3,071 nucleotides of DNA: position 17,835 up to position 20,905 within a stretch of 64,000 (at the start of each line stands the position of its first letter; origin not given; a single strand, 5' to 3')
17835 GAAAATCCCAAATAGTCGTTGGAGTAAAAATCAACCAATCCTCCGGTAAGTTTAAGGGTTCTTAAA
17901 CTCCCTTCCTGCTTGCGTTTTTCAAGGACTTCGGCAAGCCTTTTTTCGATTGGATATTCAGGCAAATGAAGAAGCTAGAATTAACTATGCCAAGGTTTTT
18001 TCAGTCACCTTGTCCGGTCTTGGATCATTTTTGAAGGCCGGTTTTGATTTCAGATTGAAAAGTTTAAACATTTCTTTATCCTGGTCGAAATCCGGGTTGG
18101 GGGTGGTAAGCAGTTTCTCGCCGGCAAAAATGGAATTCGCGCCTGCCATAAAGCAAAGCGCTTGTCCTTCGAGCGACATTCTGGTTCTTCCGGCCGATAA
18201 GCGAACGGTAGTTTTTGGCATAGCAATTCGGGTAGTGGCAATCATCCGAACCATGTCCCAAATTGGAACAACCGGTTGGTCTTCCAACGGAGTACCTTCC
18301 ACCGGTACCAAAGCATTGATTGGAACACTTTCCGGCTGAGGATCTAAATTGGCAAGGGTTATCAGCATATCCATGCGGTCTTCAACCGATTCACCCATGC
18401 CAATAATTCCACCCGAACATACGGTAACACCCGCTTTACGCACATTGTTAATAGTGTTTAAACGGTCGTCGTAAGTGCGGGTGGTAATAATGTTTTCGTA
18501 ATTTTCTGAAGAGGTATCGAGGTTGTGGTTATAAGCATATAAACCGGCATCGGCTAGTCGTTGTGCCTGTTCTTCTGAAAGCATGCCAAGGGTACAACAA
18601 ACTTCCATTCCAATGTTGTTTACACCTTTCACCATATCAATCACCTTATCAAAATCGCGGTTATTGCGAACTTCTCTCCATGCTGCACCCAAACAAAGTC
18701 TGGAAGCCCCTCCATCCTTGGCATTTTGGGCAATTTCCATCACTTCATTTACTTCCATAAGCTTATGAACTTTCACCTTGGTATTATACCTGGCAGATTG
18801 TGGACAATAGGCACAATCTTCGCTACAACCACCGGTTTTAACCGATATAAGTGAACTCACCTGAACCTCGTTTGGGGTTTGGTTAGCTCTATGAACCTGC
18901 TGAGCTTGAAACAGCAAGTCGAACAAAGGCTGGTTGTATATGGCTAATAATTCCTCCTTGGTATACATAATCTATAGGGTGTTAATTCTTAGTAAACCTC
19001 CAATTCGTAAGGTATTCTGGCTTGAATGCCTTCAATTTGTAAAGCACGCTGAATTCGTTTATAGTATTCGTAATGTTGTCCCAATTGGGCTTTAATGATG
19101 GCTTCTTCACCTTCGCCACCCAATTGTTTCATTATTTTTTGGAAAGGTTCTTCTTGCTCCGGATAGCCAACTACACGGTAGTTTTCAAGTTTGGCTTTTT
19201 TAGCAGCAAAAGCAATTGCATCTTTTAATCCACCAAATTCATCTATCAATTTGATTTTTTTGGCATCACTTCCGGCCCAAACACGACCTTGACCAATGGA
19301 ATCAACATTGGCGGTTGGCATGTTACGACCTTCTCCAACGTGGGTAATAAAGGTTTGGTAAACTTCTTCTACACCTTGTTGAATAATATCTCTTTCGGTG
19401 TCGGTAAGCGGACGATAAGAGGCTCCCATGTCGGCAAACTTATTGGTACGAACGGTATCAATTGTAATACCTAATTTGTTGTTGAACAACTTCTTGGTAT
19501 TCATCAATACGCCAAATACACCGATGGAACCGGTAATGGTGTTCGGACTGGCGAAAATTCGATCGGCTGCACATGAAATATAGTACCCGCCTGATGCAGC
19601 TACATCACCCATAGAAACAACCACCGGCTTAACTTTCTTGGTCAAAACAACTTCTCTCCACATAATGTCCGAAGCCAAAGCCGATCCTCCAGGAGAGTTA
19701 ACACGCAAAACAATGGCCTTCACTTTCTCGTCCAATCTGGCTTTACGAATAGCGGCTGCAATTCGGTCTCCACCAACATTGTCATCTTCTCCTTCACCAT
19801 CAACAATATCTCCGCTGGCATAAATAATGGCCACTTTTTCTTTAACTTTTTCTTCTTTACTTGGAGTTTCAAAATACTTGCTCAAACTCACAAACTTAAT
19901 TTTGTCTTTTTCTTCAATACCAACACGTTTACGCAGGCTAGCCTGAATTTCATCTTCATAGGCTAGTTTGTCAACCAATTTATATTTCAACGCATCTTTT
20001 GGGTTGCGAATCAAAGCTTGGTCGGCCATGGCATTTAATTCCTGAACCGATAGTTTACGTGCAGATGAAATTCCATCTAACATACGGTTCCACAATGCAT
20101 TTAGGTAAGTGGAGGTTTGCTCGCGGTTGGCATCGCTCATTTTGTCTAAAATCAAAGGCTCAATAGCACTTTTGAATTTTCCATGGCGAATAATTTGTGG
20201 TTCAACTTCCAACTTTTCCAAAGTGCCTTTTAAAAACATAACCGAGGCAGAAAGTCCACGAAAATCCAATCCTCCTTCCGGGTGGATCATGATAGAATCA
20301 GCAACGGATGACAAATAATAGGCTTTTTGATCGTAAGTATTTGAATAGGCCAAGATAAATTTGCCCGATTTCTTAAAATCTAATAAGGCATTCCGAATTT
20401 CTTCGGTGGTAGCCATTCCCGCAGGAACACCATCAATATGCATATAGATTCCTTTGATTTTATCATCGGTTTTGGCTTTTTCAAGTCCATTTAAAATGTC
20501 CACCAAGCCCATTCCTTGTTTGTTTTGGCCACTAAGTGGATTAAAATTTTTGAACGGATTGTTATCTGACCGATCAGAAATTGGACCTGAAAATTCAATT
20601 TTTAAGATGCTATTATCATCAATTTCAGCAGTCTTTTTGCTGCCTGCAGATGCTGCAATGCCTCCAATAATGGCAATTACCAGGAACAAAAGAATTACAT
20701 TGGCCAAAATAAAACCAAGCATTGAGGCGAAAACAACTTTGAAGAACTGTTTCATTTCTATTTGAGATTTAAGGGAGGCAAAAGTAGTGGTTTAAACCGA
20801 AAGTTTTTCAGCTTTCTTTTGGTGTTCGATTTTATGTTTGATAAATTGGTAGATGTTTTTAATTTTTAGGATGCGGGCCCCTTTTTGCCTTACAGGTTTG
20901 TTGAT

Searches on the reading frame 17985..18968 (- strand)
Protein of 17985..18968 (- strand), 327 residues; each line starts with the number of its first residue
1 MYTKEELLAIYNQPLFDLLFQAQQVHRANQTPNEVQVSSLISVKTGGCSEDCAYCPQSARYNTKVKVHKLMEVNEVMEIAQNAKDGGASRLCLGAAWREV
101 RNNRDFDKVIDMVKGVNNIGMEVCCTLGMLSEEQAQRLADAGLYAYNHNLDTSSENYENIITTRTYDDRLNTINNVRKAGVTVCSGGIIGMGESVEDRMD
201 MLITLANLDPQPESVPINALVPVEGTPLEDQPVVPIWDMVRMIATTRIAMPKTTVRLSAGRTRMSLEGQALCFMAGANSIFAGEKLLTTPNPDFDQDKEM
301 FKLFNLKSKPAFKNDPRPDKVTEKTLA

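Call 34: search_protein_families(library=pfam, proteins=[window:17985-18968:-], max_evalue=0.00001)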
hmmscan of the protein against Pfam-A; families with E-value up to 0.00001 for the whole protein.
window:17985-18968:- (327 aa): 2 families
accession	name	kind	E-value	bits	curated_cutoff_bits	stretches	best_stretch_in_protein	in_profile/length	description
PF06968.18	BATS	-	1.7e-29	102.3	22.2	1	216-303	1-84/88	Biotin and Thiamin Synthesis associated domain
PF04055.27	Radical_SAM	-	5.3e-23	82.5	29.5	1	44-202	3-163/166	Radical SAM superfamily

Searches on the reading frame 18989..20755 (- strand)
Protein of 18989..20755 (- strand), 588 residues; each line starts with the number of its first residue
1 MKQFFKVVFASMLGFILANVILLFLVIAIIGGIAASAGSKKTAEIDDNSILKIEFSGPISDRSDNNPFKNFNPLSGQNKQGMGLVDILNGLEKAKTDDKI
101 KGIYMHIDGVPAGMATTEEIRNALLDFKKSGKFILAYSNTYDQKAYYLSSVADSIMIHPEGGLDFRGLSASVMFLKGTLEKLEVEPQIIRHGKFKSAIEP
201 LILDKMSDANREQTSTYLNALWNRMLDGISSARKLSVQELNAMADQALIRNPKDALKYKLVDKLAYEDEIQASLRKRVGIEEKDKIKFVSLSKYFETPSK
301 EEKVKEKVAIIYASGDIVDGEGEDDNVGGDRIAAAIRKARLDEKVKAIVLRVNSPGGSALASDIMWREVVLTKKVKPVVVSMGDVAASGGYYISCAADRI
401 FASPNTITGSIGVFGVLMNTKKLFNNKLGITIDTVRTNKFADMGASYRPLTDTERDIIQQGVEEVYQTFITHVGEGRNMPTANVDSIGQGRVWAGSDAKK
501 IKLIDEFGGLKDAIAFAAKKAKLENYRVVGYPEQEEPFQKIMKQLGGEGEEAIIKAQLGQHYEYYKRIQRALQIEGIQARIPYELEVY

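Call 34: search_protein_families(library=pfam, proteins=[window:18989-20755:-], max_evalue=0.00001)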
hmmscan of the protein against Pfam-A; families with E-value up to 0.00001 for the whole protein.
window:18989-20755:- (588 aa): 1 family
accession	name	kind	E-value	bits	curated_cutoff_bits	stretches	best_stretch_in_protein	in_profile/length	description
PF01343.23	Peptidase_S49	-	3.4e-81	271.1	24.9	2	373-523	4-153/154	Peptidase family S49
